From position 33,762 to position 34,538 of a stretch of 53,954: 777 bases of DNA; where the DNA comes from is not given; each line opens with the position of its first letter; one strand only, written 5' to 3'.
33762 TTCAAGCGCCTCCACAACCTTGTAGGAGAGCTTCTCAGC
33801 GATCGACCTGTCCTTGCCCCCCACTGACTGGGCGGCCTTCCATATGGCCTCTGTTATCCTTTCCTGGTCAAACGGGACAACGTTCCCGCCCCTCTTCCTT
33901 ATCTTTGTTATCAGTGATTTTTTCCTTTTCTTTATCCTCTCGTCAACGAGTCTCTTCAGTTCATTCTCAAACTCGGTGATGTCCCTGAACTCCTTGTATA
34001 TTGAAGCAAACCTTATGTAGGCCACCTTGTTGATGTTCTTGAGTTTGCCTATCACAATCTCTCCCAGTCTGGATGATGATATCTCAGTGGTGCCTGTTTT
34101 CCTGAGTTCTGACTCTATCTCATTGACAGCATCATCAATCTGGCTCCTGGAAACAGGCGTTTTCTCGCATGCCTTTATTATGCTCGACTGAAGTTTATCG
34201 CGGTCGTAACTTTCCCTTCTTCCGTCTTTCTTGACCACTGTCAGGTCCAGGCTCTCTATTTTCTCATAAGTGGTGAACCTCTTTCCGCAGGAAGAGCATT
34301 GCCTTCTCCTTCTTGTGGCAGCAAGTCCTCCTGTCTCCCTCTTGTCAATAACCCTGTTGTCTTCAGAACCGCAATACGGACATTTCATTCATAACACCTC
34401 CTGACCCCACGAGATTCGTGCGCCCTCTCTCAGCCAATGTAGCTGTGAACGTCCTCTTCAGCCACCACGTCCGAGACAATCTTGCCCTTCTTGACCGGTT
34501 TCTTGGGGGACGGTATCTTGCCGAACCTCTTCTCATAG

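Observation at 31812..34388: A complete NrdR repressor is translationally fused to the anaerobic ribonucleotide reductase NrdD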

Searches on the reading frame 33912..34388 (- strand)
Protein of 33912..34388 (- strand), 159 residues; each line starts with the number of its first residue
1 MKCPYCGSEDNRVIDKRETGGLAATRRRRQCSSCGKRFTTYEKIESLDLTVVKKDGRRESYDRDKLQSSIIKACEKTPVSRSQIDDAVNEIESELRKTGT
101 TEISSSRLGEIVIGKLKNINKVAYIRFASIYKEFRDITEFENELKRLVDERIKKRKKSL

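Call 53: search_solved_structures(query=window:33912-34388:-, max_evalue=1e-10, show_alignments=5)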
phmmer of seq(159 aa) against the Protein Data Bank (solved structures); distinct sequences matched with E-value up to 1e-10: 5.
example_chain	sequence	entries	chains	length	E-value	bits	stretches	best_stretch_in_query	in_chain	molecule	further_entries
9fxk_A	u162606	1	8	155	7.2e-41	143.1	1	1-150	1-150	Transcriptional repressor NrdR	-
9fvr_A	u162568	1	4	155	1.9e-40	141.8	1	1-150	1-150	Transcriptional repressor NrdR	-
9fzf_A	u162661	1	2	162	2e-40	141.7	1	1-150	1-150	Transcriptional repressor NrdR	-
9gex_A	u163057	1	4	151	2.2e-40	141.6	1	1-149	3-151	Transcriptional repressor NrdR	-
7p37_A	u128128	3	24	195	5.8e-30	107.8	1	1-147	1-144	Transcriptional repressor NrdR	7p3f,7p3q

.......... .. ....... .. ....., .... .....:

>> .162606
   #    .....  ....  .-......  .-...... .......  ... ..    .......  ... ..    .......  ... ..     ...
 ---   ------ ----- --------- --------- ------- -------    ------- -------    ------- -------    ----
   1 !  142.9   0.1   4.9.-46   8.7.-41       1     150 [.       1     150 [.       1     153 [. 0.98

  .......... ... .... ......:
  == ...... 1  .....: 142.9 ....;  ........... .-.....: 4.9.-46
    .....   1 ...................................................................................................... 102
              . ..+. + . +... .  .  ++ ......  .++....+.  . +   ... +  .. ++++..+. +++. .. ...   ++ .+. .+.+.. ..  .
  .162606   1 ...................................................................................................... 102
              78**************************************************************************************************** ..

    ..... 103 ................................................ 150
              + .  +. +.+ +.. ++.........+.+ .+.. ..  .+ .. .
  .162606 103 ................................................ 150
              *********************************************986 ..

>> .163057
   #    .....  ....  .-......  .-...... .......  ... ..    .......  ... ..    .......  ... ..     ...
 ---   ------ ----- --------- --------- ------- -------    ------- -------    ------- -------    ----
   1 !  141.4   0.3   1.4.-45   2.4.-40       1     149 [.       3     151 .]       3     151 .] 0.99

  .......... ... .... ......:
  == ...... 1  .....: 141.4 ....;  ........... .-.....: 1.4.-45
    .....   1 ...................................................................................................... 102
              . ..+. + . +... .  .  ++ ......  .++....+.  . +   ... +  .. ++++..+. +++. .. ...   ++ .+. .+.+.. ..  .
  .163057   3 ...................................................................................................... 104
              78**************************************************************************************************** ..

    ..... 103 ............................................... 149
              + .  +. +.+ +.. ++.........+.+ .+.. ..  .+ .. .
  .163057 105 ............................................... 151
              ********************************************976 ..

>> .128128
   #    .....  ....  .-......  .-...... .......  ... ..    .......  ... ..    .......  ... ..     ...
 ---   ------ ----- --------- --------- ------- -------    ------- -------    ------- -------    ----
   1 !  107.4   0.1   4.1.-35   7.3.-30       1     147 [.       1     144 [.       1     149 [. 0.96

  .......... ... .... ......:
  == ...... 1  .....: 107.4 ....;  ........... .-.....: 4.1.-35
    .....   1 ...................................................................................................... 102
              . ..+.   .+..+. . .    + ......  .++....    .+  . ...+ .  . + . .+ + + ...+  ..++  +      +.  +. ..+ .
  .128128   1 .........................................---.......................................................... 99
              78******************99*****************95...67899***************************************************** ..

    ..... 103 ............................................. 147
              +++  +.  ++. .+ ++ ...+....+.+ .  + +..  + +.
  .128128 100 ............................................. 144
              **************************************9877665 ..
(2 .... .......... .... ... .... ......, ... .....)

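Call 60: find_homologous_proteins(query=window:33939-34388:-, max_evalue=1e-10)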
Query seq(150 aa) (150 aa): 7993 proteins with E <= 1e-10 among 8000 candidates; the best 120 are listed.
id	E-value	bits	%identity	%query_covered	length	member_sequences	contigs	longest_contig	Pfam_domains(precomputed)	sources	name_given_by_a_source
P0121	6.6e-67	242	-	-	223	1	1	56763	PF22811.3,PF03477.22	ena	-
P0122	2.7e-54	201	60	99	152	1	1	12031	PF22811.3,PF03477.22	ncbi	ncbi:MAG: transcriptional regulator NrdR [Candidatus Micrarchaeia archaeon]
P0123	3.2e-54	201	60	99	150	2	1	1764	PF22811.3,PF03477.22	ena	-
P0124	3.8e-54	201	61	99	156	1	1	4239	PF22811.3,PF03477.22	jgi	jgi:transcriptional repressor NrdR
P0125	5.7e-54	200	62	93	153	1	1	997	PF22811.3,PF03477.22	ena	-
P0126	9.9e-54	199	61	98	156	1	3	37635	PF22811.3,PF03477.22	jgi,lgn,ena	-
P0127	1.2e-53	199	60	99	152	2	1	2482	PF22811.3,PF03477.22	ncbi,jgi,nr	ncbi:MAG TPA: transcriptional repressor NrdR [Candidatus Aenigmarchaeota archaeon]|nr:transcriptiona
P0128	1.4e-53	199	59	98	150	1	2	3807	PF22811.3,PF03477.22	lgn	-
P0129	2.9e-53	198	60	99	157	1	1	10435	PF22811.3,PF03477.22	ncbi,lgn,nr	ncbi:transcriptional repressor NrdR [Candidatus Woesearchaeota archaeon]|nr:transcriptional represso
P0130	5.1e-53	197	60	98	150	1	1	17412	PF22811.3,PF03477.22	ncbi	-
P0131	6.4e-53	197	57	99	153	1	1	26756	PF22811.3,PF03477.22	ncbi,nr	ncbi:transcriptional regulator NrdR [Candidatus Woesearchaeota archaeon]|nr:transcriptional regulato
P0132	2.0e-52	195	60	99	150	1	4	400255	PF22811.3,PF03477.22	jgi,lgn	jgi:transcriptional repressor NrdR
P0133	2.6e-52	195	62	99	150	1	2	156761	PF22811.3,PF03477.22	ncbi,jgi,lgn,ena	-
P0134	3.4e-52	194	59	98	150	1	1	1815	PF22811.3,PF03477.22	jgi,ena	-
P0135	5.7e-52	194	61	99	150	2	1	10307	PF22811.3,PF03477.22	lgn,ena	-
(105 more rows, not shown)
